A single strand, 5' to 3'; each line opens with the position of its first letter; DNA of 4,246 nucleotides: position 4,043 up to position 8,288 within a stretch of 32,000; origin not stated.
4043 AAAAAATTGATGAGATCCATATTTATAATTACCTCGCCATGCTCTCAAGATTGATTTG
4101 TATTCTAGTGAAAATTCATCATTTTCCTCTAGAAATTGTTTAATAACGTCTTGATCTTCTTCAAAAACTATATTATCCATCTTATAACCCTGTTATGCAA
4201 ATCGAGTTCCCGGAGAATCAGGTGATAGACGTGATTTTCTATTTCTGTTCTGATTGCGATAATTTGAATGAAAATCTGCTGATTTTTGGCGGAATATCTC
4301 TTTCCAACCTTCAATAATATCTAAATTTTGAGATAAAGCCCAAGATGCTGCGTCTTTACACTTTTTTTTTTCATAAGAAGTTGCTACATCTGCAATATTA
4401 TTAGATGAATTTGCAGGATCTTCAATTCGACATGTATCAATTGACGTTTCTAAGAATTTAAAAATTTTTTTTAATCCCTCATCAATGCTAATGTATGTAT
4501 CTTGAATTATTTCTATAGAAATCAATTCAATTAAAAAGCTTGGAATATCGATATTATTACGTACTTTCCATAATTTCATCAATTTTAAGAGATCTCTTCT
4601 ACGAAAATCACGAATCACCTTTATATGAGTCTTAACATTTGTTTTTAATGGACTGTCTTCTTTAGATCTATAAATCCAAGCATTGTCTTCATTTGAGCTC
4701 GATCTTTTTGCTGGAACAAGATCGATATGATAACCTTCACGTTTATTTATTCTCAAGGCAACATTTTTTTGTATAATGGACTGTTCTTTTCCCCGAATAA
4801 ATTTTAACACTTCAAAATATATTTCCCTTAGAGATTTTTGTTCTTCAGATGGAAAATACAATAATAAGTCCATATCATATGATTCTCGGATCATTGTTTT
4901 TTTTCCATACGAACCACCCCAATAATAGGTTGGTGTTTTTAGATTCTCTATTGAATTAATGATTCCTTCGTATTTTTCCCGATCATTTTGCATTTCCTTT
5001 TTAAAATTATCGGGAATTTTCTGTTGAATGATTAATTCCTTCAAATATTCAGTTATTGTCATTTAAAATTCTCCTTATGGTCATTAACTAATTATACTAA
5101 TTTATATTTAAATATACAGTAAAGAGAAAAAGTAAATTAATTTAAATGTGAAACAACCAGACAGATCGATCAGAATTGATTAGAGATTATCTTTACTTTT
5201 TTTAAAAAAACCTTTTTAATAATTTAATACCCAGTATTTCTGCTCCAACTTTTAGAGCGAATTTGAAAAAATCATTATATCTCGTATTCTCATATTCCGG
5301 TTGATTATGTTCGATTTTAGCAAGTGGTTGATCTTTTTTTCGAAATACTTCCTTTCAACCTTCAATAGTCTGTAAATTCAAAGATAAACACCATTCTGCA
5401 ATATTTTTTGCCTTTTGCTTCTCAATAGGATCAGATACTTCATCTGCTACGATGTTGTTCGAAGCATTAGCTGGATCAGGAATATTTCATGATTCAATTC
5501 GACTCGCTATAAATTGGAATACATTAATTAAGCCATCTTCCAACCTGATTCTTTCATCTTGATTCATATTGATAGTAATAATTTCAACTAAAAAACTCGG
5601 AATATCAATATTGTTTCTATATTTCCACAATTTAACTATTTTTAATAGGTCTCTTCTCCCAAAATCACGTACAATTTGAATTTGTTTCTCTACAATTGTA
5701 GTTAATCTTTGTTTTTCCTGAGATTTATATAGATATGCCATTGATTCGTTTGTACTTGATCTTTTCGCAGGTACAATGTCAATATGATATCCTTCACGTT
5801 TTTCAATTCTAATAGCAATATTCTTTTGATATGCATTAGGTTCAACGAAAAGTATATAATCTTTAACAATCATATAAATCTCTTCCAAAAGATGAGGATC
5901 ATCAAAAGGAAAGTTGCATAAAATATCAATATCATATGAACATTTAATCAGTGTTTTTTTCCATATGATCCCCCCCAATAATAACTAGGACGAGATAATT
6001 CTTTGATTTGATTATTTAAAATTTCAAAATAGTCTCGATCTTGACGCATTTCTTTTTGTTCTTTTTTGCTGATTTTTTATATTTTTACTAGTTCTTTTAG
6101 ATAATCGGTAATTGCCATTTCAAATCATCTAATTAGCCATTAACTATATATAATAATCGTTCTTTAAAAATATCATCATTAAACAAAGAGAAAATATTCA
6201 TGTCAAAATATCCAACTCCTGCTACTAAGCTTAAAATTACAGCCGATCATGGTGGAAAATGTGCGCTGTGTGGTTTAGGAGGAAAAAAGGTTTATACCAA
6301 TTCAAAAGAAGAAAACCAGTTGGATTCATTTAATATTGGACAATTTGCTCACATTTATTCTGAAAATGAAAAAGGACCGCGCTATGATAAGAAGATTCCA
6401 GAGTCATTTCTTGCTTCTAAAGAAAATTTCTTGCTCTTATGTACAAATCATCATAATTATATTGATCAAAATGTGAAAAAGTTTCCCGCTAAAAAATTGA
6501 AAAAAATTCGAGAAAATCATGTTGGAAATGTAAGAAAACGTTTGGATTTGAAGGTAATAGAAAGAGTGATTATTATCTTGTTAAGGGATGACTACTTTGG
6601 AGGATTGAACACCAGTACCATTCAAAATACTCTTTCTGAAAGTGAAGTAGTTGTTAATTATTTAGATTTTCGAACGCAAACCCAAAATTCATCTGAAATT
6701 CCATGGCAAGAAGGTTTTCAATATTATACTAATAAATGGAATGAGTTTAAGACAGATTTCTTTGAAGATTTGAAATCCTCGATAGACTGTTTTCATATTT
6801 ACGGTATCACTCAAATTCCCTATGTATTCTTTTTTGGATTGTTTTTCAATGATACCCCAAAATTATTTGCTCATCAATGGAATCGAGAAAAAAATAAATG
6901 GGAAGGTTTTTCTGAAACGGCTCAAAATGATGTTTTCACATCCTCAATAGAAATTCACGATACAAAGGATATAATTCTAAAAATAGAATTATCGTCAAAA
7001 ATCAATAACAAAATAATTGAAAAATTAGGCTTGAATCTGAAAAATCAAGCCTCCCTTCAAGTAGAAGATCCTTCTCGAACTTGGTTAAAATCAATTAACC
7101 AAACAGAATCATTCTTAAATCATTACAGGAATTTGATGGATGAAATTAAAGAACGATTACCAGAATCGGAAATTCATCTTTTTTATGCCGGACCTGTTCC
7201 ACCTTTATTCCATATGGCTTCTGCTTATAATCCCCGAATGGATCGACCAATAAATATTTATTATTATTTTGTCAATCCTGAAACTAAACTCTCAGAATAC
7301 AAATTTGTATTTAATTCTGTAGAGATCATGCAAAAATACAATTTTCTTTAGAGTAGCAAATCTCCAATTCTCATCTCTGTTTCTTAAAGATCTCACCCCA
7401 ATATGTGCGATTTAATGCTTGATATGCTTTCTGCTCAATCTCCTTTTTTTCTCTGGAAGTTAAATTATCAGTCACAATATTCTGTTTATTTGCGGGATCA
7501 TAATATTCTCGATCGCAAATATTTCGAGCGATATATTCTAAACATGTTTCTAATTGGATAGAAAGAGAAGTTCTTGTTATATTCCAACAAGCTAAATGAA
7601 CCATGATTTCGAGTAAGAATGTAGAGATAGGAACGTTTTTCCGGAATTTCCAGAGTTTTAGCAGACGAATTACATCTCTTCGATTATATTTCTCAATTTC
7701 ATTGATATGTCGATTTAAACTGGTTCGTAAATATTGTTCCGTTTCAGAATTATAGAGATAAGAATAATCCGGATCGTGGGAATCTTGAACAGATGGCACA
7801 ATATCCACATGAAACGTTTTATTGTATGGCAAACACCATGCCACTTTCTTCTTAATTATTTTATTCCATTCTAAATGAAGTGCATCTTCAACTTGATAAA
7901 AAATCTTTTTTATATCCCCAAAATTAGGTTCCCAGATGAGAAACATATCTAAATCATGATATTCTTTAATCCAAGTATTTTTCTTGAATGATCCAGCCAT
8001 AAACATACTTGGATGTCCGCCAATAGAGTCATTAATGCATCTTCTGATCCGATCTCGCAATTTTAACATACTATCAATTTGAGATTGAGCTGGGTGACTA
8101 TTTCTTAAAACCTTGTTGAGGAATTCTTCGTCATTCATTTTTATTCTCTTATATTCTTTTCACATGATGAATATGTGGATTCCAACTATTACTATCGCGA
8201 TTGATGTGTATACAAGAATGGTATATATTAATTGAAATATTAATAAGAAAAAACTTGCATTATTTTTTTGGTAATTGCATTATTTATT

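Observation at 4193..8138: The three CD-NTases differ sharply in their C-terminal tails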

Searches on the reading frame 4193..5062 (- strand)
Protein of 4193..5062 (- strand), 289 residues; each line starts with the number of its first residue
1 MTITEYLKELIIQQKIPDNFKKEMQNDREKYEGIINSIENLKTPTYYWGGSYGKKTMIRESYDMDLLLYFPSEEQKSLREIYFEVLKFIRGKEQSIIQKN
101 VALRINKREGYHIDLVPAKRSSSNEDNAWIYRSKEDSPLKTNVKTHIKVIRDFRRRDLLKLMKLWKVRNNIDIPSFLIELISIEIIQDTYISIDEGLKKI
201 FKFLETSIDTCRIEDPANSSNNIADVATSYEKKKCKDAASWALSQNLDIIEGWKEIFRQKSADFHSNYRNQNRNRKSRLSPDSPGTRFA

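Call 6: search_protein_families(library=pfam, proteins=[window:4193-5062:-], max_evalue=0.01)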
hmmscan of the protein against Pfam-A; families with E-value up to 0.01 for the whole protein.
window:4193-5062:- (289 aa): 3 families
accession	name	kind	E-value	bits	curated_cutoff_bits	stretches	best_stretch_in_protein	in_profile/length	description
PF21654.3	DncV-like_NTFase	-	1.4e-05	26.4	24.9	1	44-115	1-87/90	Cyclic GMP-AMP synthase DncV-like, nucleotidyltransferase domain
PF01909.29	NTP_transf_2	-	8.6e-05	23.3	21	1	47-108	18-76/93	Nucleotidyltransferase domain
PF18144.7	SMODS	-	0.0032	18.1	26.5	1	1-151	1-161/164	Second Messenger Oligonucleotide or Dinucleotide Synthetase domain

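Call 7: search_protein_families(library=padloc, proteins=[window:4193-5062:-], max_evalue=0.001)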
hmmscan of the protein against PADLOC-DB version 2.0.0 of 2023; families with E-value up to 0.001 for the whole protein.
window:4193-5062:- (289 aa): 18 families
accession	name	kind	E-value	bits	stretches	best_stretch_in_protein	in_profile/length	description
PDLC00803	Cyclase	-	1e-62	210.1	1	1-257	1-252/253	oligonucleotide-cyclase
PDLC00823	Cyclase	-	1.5e-20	72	1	2-245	4-253/285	oligonucleotide-cyclase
PDLC00808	Cyclase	-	3e-18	64.2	1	9-206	17-238/325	oligonucleotide-cyclase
PDLC00776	Cyclase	-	9.7e-13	46.1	1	3-245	5-255/287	oligonucleotide-cyclase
PDLC00786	Cyclase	-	2.5e-10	38.3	2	156-260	174-290/293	oligonucleotide-cyclase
PDLC00820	Cyclase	-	2.8e-10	38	1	127-260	144-274/324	oligonucleotide-cyclase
PDLC00774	Cyclase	-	3.2e-10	37.7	1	4-236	9-251/316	oligonucleotide-cyclase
PDLC00814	Cyclase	-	3.4e-10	37.8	1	155-188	174-207/295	oligonucleotide-cyclase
PDLC00798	Cyclase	-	4.2e-10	37.6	1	1-257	1-290/344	oligonucleotide-cyclase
PDLC00796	Cyclase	-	4.5e-10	37.4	1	39-267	41-290/432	oligonucleotide-cyclase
PDLC00802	Cyclase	-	1.8e-09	35.2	1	145-246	198-301/332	oligonucleotide-cyclase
PDLC00792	Cyclase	-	2.4e-08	31.7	1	42-209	44-223/236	oligonucleotide-cyclase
PDLC00809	Cyclase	-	7.7e-08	30.3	1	39-241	38-260/295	oligonucleotide-cyclase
PDLC00818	Cyclase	-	1.2e-06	26.3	1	109-242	130-265/322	oligonucleotide-cyclase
PDLC00769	Cyclase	-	1.6e-06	25.7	1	1-244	1-249/261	oligonucleotide-cyclase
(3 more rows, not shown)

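Call 30: search_solved_structures(query=window:4193-5062:-, max_evalue=0.01, show_alignments=1)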
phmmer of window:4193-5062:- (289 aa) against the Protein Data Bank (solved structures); distinct sequences matched with E-value up to 0.01: 9.
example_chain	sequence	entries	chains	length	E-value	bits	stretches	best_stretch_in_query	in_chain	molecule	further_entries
6p80_A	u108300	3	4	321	7.7e-06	28.6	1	4-207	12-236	E. coli MS115-1 NucC | E. coli MS115-1 CdnC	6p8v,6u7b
1r89_A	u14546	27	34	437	0.00056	22.5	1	7-94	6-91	tRNA nucleotidyltransferase | CCA-adding enzyme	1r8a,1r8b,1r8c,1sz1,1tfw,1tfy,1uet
3ovs_A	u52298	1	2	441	0.00057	22.5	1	7-94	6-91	CCA-Adding Enzyme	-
3ovb_A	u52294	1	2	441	0.00057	22.5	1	7-94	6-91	CCA-Adding Enzyme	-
3ouy_A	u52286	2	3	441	0.00057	22.5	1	7-94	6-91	CCA-Adding Enzyme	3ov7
4x4n_A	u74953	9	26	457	0.00066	22.3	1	7-94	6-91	CCA-adding enzyme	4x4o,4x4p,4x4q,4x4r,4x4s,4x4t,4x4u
2zh7_A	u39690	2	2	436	0.00072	22.2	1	8-94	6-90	CCA-adding enzyme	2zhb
3ova_A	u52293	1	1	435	0.00073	22.1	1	9-94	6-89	CCA-adding enzyme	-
7ljo_A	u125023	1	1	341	0.00086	21.9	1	42-126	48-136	CD-NTase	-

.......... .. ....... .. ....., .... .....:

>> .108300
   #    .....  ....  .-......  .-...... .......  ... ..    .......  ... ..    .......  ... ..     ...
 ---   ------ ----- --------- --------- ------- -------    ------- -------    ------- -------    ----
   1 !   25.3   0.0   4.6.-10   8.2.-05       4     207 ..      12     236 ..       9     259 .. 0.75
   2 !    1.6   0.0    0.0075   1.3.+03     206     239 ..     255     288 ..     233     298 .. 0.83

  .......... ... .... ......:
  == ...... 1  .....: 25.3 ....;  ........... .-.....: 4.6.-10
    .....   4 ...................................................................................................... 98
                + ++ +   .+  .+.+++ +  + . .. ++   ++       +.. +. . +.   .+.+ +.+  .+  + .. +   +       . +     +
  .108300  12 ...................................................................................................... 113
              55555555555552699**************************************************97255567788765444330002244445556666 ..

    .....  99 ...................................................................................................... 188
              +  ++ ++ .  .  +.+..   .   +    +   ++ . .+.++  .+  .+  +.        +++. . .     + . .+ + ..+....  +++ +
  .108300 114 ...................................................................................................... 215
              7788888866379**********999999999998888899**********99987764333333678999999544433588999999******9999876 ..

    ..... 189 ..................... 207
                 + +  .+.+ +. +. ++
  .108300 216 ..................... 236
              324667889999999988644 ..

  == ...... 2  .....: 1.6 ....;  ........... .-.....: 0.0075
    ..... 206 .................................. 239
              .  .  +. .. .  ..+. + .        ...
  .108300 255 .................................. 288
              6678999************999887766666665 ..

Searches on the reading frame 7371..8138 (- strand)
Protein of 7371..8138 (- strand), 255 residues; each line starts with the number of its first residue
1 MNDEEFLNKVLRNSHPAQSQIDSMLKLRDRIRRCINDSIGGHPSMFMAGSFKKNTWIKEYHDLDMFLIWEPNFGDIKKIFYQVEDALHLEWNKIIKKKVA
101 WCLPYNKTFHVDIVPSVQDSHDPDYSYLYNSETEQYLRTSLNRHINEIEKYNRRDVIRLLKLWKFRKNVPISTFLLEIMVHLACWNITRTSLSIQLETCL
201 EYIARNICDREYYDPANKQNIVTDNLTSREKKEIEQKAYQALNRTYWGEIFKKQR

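Call 6: search_protein_families(library=pfam, proteins=[window:7371-8138:-], max_evalue=0.01)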
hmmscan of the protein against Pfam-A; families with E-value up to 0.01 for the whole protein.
window:7371-8138:- (255 aa): 1 family
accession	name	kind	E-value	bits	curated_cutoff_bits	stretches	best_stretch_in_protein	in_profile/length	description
PF18144.7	SMODS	-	3.2e-08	34.4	26.5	1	5-152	5-164/164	Second Messenger Oligonucleotide or Dinucleotide Synthetase domain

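Call 7: search_protein_families(library=padloc, proteins=[window:7371-8138:-], max_evalue=0.001)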
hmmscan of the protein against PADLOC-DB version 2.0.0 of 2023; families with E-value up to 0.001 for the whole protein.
window:7371-8138:- (255 aa): 19 families
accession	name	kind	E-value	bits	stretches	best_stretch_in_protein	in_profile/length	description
PDLC00803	Cyclase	-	3.5e-58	195.2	1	1-251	1-252/253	oligonucleotide-cyclase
PDLC00823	Cyclase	-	9.4e-24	82.5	1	26-245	28-254/285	oligonucleotide-cyclase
PDLC00776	Cyclase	-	2.1e-20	71.3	1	5-244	7-255/287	oligonucleotide-cyclase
PDLC00808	Cyclase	-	1.7e-17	61.7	1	20-206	28-239/325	oligonucleotide-cyclase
PDLC00809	Cyclase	-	2e-13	48.6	1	23-241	24-261/295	oligonucleotide-cyclase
PDLC00802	Cyclase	-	8.7e-13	46.2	1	141-246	196-302/332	oligonucleotide-cyclase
PDLC00814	Cyclase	-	1.2e-10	39.2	1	107-181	123-202/295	oligonucleotide-cyclase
PDLC00796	Cyclase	-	1.3e-09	35.9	1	28-240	30-262/432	oligonucleotide-cyclase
PDLC00786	Cyclase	-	1.4e-09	35.8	1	104-244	119-270/293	oligonucleotide-cyclase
PDLC00780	Cyclase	-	1.2e-08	32.5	1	11-123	17-144/388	oligonucleotide-cyclase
PDLC00805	Cyclase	-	7.6e-07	26.9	1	110-243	145-284/314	oligonucleotide-cyclase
PDLC00792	Cyclase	-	1.6e-06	25.8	1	44-181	47-198/236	oligonucleotide-cyclase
PDLC00818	Cyclase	-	1.5e-05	22.7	0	107-233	130-256/322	oligonucleotide-cyclase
PDLC00793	Cyclase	-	3.6e-05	21.1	1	47-242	51-262/462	oligonucleotide-cyclase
PDLC00790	Cyclase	-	5.2e-05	20.7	1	18-164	50-202/310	oligonucleotide-cyclase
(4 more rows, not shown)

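Call 23: find_homologous_proteins(query=window:7371-8138:-, max_evalue=1e-8)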
Query window:7371-8138:- (255 aa): 17 proteins with E <= 1e-8 among 143 candidates. Only proteins of 140 to 447 residues were searched: fused or split forms outside these lengths cannot appear, so this answer is no evidence that the protein stands alone or is whole; lengths 'longer' or 'shorter' looks for them.
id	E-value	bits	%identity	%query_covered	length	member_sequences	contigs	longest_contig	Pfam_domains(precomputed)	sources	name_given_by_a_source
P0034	3.0e-172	589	100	100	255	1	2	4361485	PF18144.8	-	-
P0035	2.8e-145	501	85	99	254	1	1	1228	PF18144.8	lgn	-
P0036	8.5e-145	499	84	99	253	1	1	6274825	PF18144.8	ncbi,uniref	ncbi:nucleotidyltransferase [Candidatus Lokiarchaeum ossiferum]|uniref:nucleotidyltransferase n=1 Ta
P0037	5.1e-104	365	62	99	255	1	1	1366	PF18144.8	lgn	-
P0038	2.2e-102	360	60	100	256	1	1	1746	PF18144.8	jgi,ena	-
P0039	4.0e-101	356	60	99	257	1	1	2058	PF18144.8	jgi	-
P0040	3.3e-100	353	59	100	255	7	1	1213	PF18144.8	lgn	-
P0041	7.0e-100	352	59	100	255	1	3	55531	PF18144.8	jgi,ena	-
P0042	9.2e-99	348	60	99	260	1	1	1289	PF18144.8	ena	-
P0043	2.7e-98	347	58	100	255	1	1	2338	PF18144.8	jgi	-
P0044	7.1e-98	345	59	99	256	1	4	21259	PF18144.8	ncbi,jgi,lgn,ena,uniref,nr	ncbi:hypothetical protein LCGC14_0975420 [marine sediment metagenome]|uniref:Polymerase nucleotidyl 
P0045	3.1e-97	343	59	99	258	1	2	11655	PF18144.8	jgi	-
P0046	7.7e-96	339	59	100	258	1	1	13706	PF18144.8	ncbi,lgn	ncbi:hypothetical protein ES705_08462 [subsurface metagenome]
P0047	1.8e-93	331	56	100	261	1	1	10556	PF18144.8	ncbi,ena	-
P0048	2.5e-91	324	57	100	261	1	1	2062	PF18144.8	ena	-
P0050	8.6e-90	319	57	99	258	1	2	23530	PF18144.8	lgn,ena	-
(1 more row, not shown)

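Call 50: find_encoding_contigs(protein=P0041, flank=5000, max_places=2)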
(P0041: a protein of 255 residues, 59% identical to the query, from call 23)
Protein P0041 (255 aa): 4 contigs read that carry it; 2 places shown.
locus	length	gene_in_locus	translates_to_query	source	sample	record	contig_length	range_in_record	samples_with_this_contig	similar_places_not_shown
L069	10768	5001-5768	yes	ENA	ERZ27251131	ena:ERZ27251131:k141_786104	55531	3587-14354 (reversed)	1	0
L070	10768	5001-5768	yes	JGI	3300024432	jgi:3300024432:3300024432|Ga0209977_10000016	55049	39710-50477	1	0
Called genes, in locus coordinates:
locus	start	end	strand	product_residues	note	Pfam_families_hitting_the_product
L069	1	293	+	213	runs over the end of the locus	-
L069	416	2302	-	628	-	PF18864:AbiTii (weak)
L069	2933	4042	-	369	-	PF18145:SAVED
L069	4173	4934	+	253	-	PF18144:SMODS (weak)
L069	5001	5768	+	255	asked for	PF18144:SMODS (weak)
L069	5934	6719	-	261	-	-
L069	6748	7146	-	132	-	-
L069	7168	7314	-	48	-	-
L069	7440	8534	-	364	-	-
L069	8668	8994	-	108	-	-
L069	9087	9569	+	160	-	-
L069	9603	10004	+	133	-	-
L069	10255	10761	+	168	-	-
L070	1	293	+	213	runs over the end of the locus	-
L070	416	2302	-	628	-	PF18864:AbiTii (weak)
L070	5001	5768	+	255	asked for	PF18144:SMODS (weak)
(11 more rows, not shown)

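Call 51: find_encoding_contigs(protein=P0044, flank=5000, max_places=2)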
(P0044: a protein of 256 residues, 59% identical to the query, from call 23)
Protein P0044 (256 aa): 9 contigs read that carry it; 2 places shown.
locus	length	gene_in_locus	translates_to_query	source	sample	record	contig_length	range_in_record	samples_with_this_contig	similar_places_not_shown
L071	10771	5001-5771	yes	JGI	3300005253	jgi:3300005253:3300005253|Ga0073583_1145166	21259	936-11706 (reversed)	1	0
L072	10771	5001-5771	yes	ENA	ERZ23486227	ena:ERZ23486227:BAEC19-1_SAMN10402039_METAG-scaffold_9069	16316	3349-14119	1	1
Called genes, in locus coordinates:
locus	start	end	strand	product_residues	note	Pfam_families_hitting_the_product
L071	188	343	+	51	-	-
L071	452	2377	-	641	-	PF13735:tRNA_NucTran2_2 (weak)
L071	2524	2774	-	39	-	-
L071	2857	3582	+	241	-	-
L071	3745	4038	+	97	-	PF18145:SAVED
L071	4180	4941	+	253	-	-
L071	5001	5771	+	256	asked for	PF18144:SMODS (weak)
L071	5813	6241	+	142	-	-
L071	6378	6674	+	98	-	-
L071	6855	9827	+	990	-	PF25019:LRR_R13L1-DRL21 (faint), PF25013:LRR_Zer-1 (faint), PF23598:LRR_14, PF12799:LRR_4 (weak), PF13855:LRR_8 (weak)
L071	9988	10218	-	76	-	PF01106:NifU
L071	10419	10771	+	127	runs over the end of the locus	-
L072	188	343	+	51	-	-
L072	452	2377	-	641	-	PF13735:tRNA_NucTran2_2 (weak)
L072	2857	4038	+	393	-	PF18145:SAVED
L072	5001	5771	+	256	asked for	PF18144:SMODS (weak)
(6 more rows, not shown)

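Call 52: find_encoding_contigs(protein=P0050, flank=5000, max_places=2)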
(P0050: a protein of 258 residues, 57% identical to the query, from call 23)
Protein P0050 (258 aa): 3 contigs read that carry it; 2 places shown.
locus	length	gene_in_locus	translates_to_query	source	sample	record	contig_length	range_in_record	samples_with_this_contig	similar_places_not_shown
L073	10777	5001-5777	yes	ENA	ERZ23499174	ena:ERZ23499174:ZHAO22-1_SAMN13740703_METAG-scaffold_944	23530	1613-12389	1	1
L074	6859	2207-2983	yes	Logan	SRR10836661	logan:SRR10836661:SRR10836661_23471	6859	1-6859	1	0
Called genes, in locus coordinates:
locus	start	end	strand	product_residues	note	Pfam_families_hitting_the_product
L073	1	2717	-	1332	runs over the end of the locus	-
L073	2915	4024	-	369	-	PF18145:SAVED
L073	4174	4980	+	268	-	PF18144:SMODS (faint)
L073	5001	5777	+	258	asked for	PF18144:SMODS (weak)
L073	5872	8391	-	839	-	PF14580:LRR_9 (faint), PF23952:LRR_EndoS (faint), PF23598:LRR_14 (weak), PF12799:LRR_4, PF13855:LRR_8 (weak), PF12799:LRR_4 (weak), PF13306:LRR_5 (weak), PF12799:LRR_4 (weak)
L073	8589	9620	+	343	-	PF04471:Mrr_cat (weak)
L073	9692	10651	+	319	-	-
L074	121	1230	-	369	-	PF18145:SAVED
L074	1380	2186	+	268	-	PF18144:SMODS (faint)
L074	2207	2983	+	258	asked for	PF18144:SMODS (weak)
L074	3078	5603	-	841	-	PF14580:LRR_9 (faint), PF23952:LRR_EndoS (faint), PF23598:LRR_14 (weak), PF12799:LRR_4, PF13855:LRR_8 (weak), PF13306:LRR_5 (weak), PF12799:LRR_4 (weak)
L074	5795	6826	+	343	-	PF04471:Mrr_cat (weak)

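Call 53: find_encoding_contigs(protein=P0047, flank=5000, max_places=2)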
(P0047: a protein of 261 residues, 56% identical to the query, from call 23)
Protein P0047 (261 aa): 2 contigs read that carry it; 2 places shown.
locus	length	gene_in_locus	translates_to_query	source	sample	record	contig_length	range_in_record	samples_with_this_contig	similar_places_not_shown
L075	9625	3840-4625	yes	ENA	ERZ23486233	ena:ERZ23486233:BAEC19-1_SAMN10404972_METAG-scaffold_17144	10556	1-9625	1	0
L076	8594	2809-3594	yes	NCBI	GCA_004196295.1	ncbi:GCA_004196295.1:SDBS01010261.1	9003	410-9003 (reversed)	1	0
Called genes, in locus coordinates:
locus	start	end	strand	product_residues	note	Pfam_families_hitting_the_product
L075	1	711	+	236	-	?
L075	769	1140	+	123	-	-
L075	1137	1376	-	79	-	-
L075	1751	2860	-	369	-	PF18145:SAVED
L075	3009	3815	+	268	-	-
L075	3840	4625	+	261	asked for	PF18144:SMODS (weak)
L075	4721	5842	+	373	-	PF14279:HNH_5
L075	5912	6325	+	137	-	-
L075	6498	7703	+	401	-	PF14082:SduA_C (weak)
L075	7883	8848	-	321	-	-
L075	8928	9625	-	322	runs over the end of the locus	PF08401:ArdcN, PF18818:MPTase-PolyVal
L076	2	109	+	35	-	?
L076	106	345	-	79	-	-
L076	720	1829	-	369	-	PF18145:SAVED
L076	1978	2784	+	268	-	-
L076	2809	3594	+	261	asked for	PF18144:SMODS (weak)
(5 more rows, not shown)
